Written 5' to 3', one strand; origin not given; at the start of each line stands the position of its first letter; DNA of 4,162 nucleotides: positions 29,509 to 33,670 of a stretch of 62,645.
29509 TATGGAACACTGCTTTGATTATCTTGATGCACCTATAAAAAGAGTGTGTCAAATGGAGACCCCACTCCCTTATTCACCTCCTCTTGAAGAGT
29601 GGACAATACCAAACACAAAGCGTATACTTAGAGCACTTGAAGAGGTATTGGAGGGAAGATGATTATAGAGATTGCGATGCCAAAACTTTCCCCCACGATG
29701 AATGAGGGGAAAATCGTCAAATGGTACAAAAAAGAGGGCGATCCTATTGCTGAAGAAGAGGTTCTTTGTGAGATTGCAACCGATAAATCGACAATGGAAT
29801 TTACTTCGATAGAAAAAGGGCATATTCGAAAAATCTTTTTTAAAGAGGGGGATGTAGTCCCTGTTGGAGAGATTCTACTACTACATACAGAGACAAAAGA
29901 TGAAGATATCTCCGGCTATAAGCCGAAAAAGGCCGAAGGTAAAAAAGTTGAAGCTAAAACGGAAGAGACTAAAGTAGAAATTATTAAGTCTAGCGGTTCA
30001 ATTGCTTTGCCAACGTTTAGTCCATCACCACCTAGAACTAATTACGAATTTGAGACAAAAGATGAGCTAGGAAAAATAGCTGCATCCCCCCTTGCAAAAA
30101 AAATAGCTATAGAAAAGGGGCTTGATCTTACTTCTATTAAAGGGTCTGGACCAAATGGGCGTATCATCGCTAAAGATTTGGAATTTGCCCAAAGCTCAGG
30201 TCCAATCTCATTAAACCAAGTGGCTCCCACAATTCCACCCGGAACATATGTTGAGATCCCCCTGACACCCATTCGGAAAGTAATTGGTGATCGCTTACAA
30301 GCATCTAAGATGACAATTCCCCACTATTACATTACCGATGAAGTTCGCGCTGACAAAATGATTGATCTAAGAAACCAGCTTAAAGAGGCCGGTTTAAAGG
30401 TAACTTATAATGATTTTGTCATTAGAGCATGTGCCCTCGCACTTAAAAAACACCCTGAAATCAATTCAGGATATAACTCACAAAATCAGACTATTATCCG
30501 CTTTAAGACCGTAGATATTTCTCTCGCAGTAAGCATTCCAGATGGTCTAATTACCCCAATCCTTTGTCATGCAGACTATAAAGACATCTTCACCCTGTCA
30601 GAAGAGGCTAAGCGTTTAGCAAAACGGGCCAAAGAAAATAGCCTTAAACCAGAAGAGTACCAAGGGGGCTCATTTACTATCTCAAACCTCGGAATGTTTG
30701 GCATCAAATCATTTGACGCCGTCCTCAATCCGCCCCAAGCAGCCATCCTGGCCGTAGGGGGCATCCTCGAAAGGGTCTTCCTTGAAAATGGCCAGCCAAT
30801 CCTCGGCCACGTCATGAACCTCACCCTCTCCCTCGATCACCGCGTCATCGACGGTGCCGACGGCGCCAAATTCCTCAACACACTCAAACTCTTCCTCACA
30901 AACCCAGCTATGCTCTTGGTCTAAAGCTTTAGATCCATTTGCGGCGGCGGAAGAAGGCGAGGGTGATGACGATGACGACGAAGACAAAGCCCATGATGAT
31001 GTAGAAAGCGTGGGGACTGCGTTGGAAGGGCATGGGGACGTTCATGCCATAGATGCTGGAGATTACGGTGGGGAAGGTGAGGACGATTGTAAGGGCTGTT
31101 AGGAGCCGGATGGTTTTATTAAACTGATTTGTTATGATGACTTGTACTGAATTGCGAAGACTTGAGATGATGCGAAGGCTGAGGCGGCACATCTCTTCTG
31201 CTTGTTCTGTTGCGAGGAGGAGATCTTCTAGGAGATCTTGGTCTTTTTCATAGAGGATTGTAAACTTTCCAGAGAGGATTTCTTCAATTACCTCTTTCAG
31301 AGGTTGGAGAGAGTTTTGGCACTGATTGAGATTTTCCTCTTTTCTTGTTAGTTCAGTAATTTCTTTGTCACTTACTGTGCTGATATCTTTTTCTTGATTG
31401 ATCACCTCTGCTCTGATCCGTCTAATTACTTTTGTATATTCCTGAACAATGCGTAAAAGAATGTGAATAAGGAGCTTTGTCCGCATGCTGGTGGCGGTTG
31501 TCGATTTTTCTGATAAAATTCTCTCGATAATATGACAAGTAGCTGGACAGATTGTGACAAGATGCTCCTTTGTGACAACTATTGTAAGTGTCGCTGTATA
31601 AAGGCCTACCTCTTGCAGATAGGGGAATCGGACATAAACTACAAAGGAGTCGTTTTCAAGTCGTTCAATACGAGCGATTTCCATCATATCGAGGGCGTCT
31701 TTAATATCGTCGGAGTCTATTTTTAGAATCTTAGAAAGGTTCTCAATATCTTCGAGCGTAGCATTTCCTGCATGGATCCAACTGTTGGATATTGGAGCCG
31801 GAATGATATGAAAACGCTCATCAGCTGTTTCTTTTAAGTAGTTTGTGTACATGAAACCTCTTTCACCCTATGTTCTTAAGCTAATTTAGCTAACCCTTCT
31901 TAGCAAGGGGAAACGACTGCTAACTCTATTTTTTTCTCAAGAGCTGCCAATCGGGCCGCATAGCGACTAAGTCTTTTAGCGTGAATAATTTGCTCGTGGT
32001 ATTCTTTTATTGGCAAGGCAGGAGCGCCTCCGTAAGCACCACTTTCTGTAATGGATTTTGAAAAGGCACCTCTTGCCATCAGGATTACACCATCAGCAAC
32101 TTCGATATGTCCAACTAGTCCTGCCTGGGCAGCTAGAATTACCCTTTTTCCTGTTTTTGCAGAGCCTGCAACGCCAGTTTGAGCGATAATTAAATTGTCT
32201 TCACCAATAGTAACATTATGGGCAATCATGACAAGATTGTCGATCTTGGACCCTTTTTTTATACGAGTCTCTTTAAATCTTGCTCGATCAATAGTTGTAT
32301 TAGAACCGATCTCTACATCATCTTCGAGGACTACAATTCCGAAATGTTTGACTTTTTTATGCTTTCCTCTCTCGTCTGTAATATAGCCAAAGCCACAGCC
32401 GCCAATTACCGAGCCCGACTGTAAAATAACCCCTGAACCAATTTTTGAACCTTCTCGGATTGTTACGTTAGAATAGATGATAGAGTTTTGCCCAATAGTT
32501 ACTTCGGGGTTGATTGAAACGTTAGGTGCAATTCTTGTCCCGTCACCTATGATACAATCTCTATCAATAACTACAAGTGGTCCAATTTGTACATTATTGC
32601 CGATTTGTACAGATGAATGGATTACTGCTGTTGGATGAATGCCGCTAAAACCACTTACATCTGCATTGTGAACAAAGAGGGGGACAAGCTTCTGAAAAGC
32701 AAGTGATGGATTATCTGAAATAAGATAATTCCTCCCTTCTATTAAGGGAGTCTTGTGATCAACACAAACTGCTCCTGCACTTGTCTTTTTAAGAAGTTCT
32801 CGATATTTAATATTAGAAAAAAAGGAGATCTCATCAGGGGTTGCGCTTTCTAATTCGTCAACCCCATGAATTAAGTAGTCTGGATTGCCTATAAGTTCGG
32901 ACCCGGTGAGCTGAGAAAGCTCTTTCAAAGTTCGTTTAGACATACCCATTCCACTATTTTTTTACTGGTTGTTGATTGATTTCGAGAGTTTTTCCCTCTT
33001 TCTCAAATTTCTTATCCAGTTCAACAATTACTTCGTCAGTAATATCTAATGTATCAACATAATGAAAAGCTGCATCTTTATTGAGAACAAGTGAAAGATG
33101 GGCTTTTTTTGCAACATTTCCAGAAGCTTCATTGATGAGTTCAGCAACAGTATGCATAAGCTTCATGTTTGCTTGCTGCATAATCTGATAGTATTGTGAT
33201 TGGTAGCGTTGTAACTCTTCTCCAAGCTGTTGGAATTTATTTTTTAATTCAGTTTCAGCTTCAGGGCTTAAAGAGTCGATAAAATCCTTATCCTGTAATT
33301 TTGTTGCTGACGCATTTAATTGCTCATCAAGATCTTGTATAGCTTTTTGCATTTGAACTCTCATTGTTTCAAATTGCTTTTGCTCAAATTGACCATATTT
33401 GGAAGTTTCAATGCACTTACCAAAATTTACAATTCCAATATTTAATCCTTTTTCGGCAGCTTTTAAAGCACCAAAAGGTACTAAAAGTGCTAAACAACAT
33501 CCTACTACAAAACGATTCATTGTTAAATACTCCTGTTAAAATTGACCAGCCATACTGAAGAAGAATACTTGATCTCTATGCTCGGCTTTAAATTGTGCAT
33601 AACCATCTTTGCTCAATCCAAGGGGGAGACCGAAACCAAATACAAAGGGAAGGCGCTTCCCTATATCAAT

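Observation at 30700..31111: Genes ending a transcription unit switch to NNC codons in their last 40-60 codons, giving C-rich, G-poor mRNA tails: candidate embedded Rho-loading sites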

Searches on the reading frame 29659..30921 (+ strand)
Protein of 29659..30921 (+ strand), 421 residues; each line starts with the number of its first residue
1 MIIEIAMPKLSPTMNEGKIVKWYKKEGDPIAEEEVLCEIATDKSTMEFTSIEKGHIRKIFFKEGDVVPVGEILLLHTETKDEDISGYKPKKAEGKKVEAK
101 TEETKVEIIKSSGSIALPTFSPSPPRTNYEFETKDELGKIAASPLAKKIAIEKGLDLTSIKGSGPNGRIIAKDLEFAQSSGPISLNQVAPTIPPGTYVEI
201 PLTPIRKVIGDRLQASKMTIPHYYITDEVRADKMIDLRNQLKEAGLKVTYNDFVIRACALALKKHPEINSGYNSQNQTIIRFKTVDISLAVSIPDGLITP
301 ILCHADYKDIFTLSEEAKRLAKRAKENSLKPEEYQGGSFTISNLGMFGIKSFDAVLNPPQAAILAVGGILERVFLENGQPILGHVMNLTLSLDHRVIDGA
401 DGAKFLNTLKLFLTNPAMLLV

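Call 6: find_related_loci(query=window:29659-30921:+, collection=genome_contigs, flank=10000)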
Query window:29659-30921:+ (421 aa) in genome_contigs; peptide patterns used: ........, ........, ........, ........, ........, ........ (x = any residue, [..] = any of these).
397 stretches matched a pattern; 164 encode a relative of the query (tblastn E <= 1e-3); the best 80 are kept; 80 distinct loci.
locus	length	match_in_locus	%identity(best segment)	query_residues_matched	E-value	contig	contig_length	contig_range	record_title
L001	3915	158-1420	90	1-421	0e+0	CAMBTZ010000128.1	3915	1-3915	MAG: Chlamydia trachomatis isolate MiH-16apr19-328 genome assembly, contig: MiH-16apr19-C64602, whole genome shotgun seq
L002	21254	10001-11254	77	1-421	0e+0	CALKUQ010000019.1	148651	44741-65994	MAG TPA_asm: uncultured Chlamydiae bacterium isolate SRR6231164_bin.38_CONCOCT_v1.1_MAG genome assembly, contig: ERZ6503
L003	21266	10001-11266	77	1-421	0e+0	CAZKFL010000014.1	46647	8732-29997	MAG TPA_asm: uncultured bacterium isolate SRP219642_co7_94 genome assembly, contig: NODE_990_length_46647_cov_6.125494,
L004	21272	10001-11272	61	1-421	8e-171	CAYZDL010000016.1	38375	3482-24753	MAG TPA_asm: uncultured bacterium isolate SRP286056_co1_9 genome assembly, contig: NODE_1107_length_38375_cov_6.142041,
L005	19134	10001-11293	63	1-421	8e-177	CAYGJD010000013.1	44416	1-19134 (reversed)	MAG TPA_asm: uncultured bacterium isolate ERP117304_co1_192 genome assembly, contig: NODE_956_length_44416_cov_13.382881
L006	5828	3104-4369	58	1-417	3e-153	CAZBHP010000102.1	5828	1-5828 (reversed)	MAG TPA_asm: uncultured bacterium isolate SRP298887_co1_63 genome assembly, contig: NODE_17141_length_5828_cov_4.819851,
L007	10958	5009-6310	53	1-421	6e-147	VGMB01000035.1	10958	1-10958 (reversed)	MAG: Chlamydiae bacterium isolate M_surface_9_m2_137 M_surface_9_m2_137_Ga0194116_10007815, whole genome shotgun sequenc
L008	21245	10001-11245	56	1-417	1e-146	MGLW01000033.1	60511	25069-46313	MAG: Chlamydiae bacterium RIFCSPHIGHO2_12_FULL_49_11 rifcsphigho2_12_scaffold_391, whole genome shotgun sequence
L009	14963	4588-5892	53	1-421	9e-146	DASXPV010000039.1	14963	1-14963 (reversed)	MAG TPA_asm: Rhabdochlamydiaceae bacterium isolate SMAG_U5417 k141_2744750, whole genome shotgun sequence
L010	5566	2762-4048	54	1-416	2e-146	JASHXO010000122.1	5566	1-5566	MAG: Candidatus Rhabdochlamydia sp. isolate JOPF259 JOPF_NEAR_contig_859997, whole genome shotgun sequence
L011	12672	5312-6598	53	1-421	4e-144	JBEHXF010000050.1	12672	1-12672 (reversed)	MAG: Chlamydiota bacterium isolate ES1.bin.38 NODE_4563_length_12672_cov_4.388531, whole genome shotgun sequence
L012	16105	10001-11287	52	1-421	2e-143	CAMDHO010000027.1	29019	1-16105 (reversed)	MAG: Chlamydia trachomatis isolate MsH-30apr19-142 genome assembly, contig: MsH-30apr19-C2615, whole genome shotgun sequ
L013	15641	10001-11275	51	1-421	1e-140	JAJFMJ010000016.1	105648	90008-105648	MAG: Chlamydiae bacterium isolate OFTM45 OFTM45_15, whole genome shotgun sequence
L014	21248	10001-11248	53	5-421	5e-139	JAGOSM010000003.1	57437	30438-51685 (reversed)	MAG: Simkaniaceae bacterium isolate Gw_Eff_bin_326 Gw_Eff_808_length_57437_cov_8.569412, whole genome shotgun sequence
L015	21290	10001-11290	51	1-421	9e-139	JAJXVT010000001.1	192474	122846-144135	MAG: bacterium isolate BP5.bin41 NODE_50_length_192474_cov_1.513005, whole genome shotgun sequence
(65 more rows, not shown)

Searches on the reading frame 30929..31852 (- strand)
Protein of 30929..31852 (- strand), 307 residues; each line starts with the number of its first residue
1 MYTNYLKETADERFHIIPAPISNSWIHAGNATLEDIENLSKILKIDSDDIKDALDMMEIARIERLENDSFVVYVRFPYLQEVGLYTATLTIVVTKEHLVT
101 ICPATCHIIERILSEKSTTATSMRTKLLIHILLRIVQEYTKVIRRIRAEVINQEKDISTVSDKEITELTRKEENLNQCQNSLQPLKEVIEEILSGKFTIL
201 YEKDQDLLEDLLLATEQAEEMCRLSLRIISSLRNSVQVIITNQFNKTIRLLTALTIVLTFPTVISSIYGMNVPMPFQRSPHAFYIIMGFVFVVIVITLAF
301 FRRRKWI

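Call 17: search_protein_families(library=pfam, proteins=[window:30929-31852:-])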
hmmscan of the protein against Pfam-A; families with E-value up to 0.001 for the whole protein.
window:30929-31852:- (307 aa): 2 families
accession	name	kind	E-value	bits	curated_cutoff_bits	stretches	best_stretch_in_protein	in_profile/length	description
PF01544.23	CorA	-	2.3e-44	152.3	27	1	24-303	5-292/292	CorA-like Mg2+ transporter protein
PF20990.2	DUF2207_C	-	0.00055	20.2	33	0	170-303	65-187/247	Predicted membrane protein (DUF2207) C-terminal domain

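Call 67: find_homologous_proteins(query=window:30932-31852:-, max_evalue=1e-30)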
Query window:30932-31852:- (307 aa): 530 proteins with E <= 1e-30 among 2564 candidates; the best 120 are listed.
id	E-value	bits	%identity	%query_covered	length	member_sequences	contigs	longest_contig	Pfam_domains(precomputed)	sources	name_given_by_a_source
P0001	1.3e-177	607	91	100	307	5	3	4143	PF01544.24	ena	-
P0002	1.2e-176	604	91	100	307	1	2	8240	PF01544.24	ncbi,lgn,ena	-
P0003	8.1e-175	598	90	100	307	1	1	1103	PF01544.24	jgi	jgi:magnesium transporter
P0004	1.6e-172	590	89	100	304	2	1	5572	PF01544.24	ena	-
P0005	3.0e-167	573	85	100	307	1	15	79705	PF01544.24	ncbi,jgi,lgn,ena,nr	ncbi:MAG: magnesium transporter CorA family protein [Chlamydiae bacterium]|jgi:magnesium transporter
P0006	7.2e-167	572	85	100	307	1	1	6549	PF01544.24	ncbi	-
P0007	7.6e-167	572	85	100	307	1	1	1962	PF01544.24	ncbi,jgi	jgi:magnesium transporter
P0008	9.3e-167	571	84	100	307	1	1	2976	PF01544.24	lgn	-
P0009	1.5e-164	564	83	100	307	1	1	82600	PF01544.24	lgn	-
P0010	5.9e-164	562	82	100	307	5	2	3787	PF01544.24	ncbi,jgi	jgi:magnesium transporter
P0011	1.7e-161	554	81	100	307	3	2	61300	PF01544.24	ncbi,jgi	jgi:magnesium transporter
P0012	5.4e-160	549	81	100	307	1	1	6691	PF01544.24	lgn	-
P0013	4.8e-155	533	78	100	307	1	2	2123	PF01544.24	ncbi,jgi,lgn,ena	-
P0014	1.8e-143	495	72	100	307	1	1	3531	PF01544.24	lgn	-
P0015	2.7e-140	485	73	100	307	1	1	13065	PF01544.24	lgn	-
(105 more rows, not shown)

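Call 68: find_encoding_contigs(protein=P0005, flank=10000, max_places=2)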
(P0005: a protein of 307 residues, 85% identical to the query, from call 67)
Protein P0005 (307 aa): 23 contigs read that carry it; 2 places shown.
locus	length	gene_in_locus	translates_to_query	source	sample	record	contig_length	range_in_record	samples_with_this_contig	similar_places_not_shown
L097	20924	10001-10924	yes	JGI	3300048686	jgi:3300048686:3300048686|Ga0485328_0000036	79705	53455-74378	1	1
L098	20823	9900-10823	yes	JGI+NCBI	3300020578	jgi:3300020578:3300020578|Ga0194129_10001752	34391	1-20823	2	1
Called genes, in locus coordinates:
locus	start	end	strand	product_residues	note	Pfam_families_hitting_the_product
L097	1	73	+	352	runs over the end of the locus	PF01547:SBP_bac_1, PF13531:SBP_bac_11 (faint), PF13416:SBP_bac_8, PF13343:SBP_bac_6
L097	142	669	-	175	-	-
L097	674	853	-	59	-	-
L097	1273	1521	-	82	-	PF00550:PP-binding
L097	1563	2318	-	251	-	PF00106:adh_short, PF08659:KR, PF23441:SDR, PF13561:adh_short_C2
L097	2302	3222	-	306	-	PF00698:Acyl_transf_1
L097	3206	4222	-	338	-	PF00108:Thiolase_N (weak), PF08545:ACP_syn_III, PF08541:ACP_syn_III_C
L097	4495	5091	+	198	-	PF21176:RecR_HhH, PF01751:Toprim, PF13662:Toprim_4, PF21175:RecR_C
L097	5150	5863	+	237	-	-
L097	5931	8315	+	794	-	PF07244:POTRA, PF08479:POTRA_2 (faint), PF07244:POTRA, PF01103:Omp85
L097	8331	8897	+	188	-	PF03938:OmpH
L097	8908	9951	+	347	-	PF04613:LpxD, PF25084:LbH_EIF2B, PF25087:GMPPB_C, PF00132:Hexapep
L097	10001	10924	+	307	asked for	PF01544:CorA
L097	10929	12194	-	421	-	PF00364:Biotin_lipoyl, PF25997:BSH_YhbJ (weak), PF02817:E3_binding, PF00198:2-oxoacid_dh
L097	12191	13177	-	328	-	PF02779:Transket_pyr, PF02780:Transketolase_C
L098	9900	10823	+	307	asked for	PF01544:CorA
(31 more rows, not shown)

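Call 69: find_encoding_contigs(protein=P0009, flank=10000, max_places=2)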
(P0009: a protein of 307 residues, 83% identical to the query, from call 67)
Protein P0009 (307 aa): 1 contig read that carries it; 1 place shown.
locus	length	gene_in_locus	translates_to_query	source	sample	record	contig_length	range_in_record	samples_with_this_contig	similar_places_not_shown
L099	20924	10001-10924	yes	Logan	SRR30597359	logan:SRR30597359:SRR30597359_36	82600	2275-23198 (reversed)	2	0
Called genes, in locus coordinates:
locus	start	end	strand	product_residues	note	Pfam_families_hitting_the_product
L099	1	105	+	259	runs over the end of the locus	PF00528:BPD_transp_1 (weak)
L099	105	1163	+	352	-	PF01547:SBP_bac_1, PF13531:SBP_bac_11 (weak), PF13416:SBP_bac_8, PF13343:SBP_bac_6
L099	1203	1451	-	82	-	PF00550:PP-binding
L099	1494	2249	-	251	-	PF00106:adh_short, PF08659:KR, PF23441:SDR (weak), PF01370:Epimerase (faint), PF13561:adh_short_C2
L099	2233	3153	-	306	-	PF00698:Acyl_transf_1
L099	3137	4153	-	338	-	PF00108:Thiolase_N (faint), PF08545:ACP_syn_III, PF08541:ACP_syn_III_C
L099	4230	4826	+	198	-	PF21176:RecR_HhH, PF01751:Toprim, PF13662:Toprim_4, PF21175:RecR_C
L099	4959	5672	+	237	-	-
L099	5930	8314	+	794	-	PF07244:POTRA, PF08479:POTRA_2 (faint), PF07244:POTRA, PF01103:Omp85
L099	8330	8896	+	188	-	PF03938:OmpH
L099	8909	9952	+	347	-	PF04613:LpxD, PF25087:GMPPB_C (faint), PF25084:LbH_EIF2B (weak), PF00132:Hexapep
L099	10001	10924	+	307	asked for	PF01544:CorA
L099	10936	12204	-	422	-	PF00364:Biotin_lipoyl, PF25997:BSH_YhbJ (faint), PF02817:E3_binding, PF00198:2-oxoacid_dh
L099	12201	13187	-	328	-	PF02779:Transket_pyr, PF02780:Transketolase_C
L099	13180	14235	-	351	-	PF00676:E1_dh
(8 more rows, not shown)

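Call 70: find_encoding_contigs(protein=P0011, flank=10000, max_places=2)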
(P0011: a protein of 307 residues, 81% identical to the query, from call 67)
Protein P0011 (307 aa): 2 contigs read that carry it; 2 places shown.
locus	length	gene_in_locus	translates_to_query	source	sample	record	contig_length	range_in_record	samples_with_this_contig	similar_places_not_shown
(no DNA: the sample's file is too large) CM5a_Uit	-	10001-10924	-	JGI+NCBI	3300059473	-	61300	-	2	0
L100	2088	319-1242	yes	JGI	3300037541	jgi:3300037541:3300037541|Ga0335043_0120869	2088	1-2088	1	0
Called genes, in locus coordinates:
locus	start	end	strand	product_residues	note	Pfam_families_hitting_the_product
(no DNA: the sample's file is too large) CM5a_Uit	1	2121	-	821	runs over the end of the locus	PF11924:IAT_beta (weak), PF13229:Beta_helix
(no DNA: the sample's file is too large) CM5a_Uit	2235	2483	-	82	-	PF00550:PP-binding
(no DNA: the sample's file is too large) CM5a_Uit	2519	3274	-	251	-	PF00106:adh_short, PF08659:KR, PF23441:SDR (weak), PF13561:adh_short_C2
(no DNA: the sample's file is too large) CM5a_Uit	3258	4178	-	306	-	PF00698:Acyl_transf_1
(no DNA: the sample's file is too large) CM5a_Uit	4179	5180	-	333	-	PF07451:SpoVAD (faint), PF08545:ACP_syn_III, PF08541:ACP_syn_III_C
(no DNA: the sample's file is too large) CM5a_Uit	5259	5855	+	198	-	PF21176:RecR_HhH, PF01751:Toprim (weak), PF13662:Toprim_4, PF21175:RecR_C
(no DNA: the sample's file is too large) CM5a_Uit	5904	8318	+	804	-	PF07244:POTRA, PF08479:POTRA_2 (faint), PF07244:POTRA, PF01103:Omp85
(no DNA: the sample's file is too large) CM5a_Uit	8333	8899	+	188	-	PF03938:OmpH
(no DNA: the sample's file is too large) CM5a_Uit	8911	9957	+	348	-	PF04613:LpxD, PF25087:GMPPB_C (weak), PF21711:DCTN5 (faint), PF00132:Hexapep, PF25084:LbH_EIF2B (weak), PF00132:Hexapep, PF25087:GMPPB_C, PF00132:Hexapep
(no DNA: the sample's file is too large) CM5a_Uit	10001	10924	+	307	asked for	PF01544:CorA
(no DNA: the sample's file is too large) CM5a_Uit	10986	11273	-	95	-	-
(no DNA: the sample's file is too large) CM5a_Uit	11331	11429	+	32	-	-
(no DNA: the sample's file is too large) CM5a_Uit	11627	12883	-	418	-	PF00364:Biotin_lipoyl, PF25997:BSH_YhbJ (weak), PF02817:E3_binding, PF00198:2-oxoacid_dh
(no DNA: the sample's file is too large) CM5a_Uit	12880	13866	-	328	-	PF02779:Transket_pyr, PF02780:Transketolase_C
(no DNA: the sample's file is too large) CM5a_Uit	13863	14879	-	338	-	PF00676:E1_dh, PF02775:TPP_enzyme_C (weak)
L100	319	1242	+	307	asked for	PF01544:CorA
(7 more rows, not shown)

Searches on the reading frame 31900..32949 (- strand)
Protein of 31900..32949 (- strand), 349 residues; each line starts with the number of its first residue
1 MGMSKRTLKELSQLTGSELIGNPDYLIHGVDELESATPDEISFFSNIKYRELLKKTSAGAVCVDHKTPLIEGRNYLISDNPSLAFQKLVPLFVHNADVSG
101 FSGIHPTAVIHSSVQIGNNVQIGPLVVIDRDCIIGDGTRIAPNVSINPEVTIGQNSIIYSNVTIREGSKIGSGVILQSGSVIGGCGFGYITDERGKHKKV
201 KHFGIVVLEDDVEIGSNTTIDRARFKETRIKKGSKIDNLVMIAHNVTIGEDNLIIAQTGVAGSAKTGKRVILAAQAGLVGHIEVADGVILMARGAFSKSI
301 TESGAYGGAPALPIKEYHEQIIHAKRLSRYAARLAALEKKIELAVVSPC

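Call 30: search_protein_families(library=pfam, proteins=[window:31900-32949:-], max_evalue=0.00001)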
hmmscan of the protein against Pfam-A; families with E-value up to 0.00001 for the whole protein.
window:31900-32949:- (349 aa): 4 families
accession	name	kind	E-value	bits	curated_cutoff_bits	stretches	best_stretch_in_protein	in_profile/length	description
PF00132.30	Hexapep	-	1.2e-29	101.1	27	3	114-147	2-35/36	Bacterial transferase hexapeptide (six repeats)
PF04613.19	LpxD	-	3e-17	62.6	30.8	1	24-89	1-68/70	UDP-3-O-[3-hydroxymyristoyl] glucosamine N-acyltransferase, LpxD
PF25084.1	LbH_EIF2B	-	1.7e-10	41.3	54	1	103-183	17-100/105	EIF2B subunit epsilon LbH domain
PF24894.1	Hexapep_GlmU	-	2.4e-06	28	23.3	0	95-141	40-84/104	GlmU-like, C-terminal hexapeptide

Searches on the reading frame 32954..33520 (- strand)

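Call 30: search_protein_families(library=pfam, proteins=[window:32954-33520:-], max_evalue=0.00001)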
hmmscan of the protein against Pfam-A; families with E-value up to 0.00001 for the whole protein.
window:32954-33520:- (188 aa): 1 family
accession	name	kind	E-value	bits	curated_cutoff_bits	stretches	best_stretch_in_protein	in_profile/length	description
PF03938.19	OmpH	-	2.1e-23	83.6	32.4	1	27-168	1-141/141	Outer membrane protein (OmpH-like)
